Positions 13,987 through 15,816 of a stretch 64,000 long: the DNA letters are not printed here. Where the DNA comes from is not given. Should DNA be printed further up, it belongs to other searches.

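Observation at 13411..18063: hpnC-hpnD-hpnE translationally coupled to a dehydrogenase / FGGY kinase / class-II aldolase trio not in the canonical hpn set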

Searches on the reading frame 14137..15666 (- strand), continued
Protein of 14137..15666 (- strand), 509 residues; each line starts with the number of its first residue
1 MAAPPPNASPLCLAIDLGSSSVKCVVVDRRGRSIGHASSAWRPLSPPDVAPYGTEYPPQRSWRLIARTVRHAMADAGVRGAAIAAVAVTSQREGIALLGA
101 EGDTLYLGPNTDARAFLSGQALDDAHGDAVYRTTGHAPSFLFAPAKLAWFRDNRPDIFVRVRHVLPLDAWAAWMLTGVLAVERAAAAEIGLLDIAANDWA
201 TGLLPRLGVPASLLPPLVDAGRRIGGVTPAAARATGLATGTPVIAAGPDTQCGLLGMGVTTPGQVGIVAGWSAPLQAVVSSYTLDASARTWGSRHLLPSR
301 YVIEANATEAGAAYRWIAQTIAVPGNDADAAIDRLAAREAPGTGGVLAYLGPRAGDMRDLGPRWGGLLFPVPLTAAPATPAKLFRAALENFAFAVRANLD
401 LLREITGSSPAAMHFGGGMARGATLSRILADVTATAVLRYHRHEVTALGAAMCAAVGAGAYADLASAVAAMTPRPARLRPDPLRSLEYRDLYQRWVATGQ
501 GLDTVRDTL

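Call 59: find_encoding_contigs(protein=P0258, flank=10000, max_places=1)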
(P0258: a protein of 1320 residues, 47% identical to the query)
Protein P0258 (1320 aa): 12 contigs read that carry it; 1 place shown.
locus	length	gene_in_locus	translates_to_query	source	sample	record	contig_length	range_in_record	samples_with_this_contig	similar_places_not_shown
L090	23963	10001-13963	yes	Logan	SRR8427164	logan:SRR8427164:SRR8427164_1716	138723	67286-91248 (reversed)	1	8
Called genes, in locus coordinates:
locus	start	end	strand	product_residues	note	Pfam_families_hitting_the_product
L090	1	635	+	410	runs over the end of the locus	PF20398:DUF6691 (weak), PF04143:Sulf_transp, PF00581:Rhodanese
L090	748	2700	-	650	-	PF13231:PMT_2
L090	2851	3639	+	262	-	PF00685:Sulfotransfer_1 (faint), PF13469:Sulfotransfer_3 (faint)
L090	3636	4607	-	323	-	PF03706:LPG_synthase_TM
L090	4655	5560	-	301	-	PF00535:Glycos_transf_2, PF13641:Glyco_tranf_2_3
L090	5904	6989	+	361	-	-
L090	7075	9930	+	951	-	PF25873:WHD_MalT, PF13424:TPR_12 (faint), PF17874:TPR_MalT, PF00196:GerE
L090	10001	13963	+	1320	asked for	PF00370:FGGY_N, PF02782:FGGY_C, PF00389:2-Hacid_dh, PF02826:2-Hacid_dh_C, PF02036:SCP2, PF00596:Aldolase_II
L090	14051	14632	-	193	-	PF00856:SET, PF08666:SAF (faint)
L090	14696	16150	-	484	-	PF00370:FGGY_N, PF02782:FGGY_C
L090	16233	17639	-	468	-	PF13439:Glyco_transf_4, PF13579:Glyco_trans_4_4 (weak), PF00534:Glycos_transf_1, PF13692:Glyco_trans_1_4 (weak)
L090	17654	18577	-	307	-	-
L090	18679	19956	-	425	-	PF01116:F_bP_aldolase, PF09719:C_GCAxxG_C_C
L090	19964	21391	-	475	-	-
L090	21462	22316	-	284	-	PF01261:AP_endonuc_2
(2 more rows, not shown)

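Call 62: find_encoding_contigs(protein=P0191, flank=10000, max_places=1)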
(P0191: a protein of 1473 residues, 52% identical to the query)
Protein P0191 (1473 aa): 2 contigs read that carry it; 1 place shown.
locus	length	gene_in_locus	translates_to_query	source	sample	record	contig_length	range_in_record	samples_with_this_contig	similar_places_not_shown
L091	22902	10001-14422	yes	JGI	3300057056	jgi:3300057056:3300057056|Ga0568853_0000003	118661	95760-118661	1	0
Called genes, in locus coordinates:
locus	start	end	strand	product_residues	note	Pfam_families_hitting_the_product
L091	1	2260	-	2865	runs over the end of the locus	PF10091:Glycoamylase, PF06165:GH94_b-supersand, PF17167:Glyco_hydro_94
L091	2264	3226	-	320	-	PF00582:Usp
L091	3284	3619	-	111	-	-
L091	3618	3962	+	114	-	PF00582:Usp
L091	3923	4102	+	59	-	-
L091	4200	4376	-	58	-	-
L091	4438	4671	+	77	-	-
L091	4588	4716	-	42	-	-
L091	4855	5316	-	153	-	-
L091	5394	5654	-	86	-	PF04232:SpoVS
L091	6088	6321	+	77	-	-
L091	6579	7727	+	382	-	PF00805:Pentapeptide, PF13599:Pentapeptide_4 (weak), PF00805:Pentapeptide, PF13576:Pentapeptide_3 (weak), PF01582:TIR (weak), PF13676:TIR_2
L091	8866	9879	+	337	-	PF01370:Epimerase, PF02719:Polysacc_synt_2, PF04321:RmlD_sub_bind (weak), PF05368:NmrA, PF01073:3Beta_HSD, PF13460:NAD_binding_10, PF16363:GDP_Man_Dehyd, PF07993:NAD_binding_4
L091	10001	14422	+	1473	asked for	PF00370:FGGY_N, PF02782:FGGY_C, PF00389:2-Hacid_dh, PF02826:2-Hacid_dh_C, PF02036:SCP2, PF14864:Alkyl_sulf_C (faint), PF02036:SCP2, PF00596:Aldolase_II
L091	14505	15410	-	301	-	PF00106:adh_short, PF08659:KR (weak), PF13561:adh_short_C2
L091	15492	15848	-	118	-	PF12172:zf-ChsH2 (weak), PF01796:OB_ChsH2_C (weak)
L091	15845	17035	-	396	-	PF00108:Thiolase_N, PF22691:Thiolase_C_1, PF02803:Thiolase_C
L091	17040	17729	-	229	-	-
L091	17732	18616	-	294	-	PF04199:Cyclase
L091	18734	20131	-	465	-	PF06545:AllG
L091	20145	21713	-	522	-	PF27530:HMA_AllF_N, PF02629:CoA_binding (weak), PF00549:Ligase_CoA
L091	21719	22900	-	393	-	?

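Call 63: find_encoding_contigs(protein=P0214, flank=10000, max_places=1)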
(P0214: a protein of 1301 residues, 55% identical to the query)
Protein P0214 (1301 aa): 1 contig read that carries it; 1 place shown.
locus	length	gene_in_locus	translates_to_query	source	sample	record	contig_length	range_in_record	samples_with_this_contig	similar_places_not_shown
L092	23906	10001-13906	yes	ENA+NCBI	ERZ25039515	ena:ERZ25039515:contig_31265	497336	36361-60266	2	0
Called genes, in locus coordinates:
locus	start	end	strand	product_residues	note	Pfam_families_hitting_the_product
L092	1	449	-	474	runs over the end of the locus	PF00144:Beta-lactamase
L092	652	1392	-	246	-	PF02585:PIG-L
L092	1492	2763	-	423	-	PF07690:MFS_1, PF13347:MFS_2, PF07690:MFS_1, PF00083:Sugar_tr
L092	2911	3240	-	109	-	PF02036:SCP2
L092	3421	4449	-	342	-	PF01408:GFO_IDH_MocA, PF02894:GFO_IDH_MocA_C, PF22725:GFO_IDH_MocA_C3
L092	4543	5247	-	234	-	PF00557:Peptidase_M24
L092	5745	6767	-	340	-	PF01408:GFO_IDH_MocA, PF02894:GFO_IDH_MocA_C, PF22725:GFO_IDH_MocA_C3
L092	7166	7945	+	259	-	PF05853:BKACE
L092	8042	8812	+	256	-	PF00106:adh_short, PF01370:Epimerase (weak), PF08659:KR, PF23441:SDR, PF13561:adh_short_C2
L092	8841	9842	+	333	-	PF01073:3Beta_HSD, PF01370:Epimerase, PF02719:Polysacc_synt_2, PF04321:RmlD_sub_bind, PF05368:NmrA (weak), PF07993:NAD_binding_4 (weak), PF13460:NAD_binding_10 (weak), PF16363:GDP_Man_Dehyd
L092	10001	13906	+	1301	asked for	PF00370:FGGY_N, PF02782:FGGY_C, PF00389:2-Hacid_dh, PF02826:2-Hacid_dh_C, PF02036:SCP2, PF00596:Aldolase_II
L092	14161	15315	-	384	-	PF00089:Trypsin, PF13365:Trypsin_2, PF00595:PDZ, PF13180:PDZ_2, PF17820:PDZ_6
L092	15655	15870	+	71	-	-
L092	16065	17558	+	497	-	PF00664:ABC_membrane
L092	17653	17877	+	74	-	-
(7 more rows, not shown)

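Call 64: find_encoding_contigs(protein=P0204, flank=10000, max_places=1)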
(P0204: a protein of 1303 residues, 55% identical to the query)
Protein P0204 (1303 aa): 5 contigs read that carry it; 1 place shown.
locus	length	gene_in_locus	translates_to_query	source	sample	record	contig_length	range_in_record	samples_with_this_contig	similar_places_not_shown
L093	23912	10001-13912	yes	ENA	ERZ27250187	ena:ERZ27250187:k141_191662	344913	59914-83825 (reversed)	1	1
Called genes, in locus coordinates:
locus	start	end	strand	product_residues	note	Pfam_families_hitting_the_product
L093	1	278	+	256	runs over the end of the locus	PF00106:adh_short, PF08659:KR, PF23441:SDR, PF13561:adh_short_C2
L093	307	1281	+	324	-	PF01073:3Beta_HSD, PF01370:Epimerase, PF02719:Polysacc_synt_2, PF04321:RmlD_sub_bind, PF07993:NAD_binding_4 (faint), PF13460:NAD_binding_10 (weak), PF16363:GDP_Man_Dehyd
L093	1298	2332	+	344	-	PF00294:PfkB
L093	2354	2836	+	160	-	PF00583:Acetyltransf_1 (weak), PF13508:Acetyltransf_7 (weak)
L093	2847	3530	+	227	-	PF01081:Aldolase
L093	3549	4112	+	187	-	PF02525:Flavodoxin_2, PF03358:FMN_red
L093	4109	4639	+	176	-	PF13302:Acetyltransf_3, PF00583:Acetyltransf_1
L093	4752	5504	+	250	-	PF00392:GntR, PF07702:UTRA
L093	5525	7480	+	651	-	PF02730:AFOR_N, PF01314:AFOR_C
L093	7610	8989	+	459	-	PF00202:Aminotran_3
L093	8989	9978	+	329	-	PF01073:3Beta_HSD, PF01370:Epimerase, PF02719:Polysacc_synt_2 (weak), PF04321:RmlD_sub_bind (weak), PF05368:NmrA, PF13460:NAD_binding_10, PF16363:GDP_Man_Dehyd, PF07993:NAD_binding_4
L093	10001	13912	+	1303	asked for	PF00370:FGGY_N, PF02782:FGGY_C, PF00389:2-Hacid_dh, PF02826:2-Hacid_dh_C, PF02036:SCP2, PF00596:Aldolase_II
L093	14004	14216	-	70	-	PF15919:HicB_lk_antitox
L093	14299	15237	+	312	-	PF01073:3Beta_HSD, PF01370:Epimerase, PF02719:Polysacc_synt_2 (faint), PF04321:RmlD_sub_bind (faint), PF05368:NmrA, PF07993:NAD_binding_4 (faint), PF13460:NAD_binding_10, PF16363:GDP_Man_Dehyd (weak)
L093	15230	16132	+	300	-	-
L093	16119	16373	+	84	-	-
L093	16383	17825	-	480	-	PF07519:Tannase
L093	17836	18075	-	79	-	-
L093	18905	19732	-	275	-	PF00990:GGDEF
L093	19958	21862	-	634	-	PF00664:ABC_membrane, PF00005:ABC_tran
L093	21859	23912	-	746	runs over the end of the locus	PF02463:SMC_N, PF00664:ABC_membrane, PF00005:ABC_tran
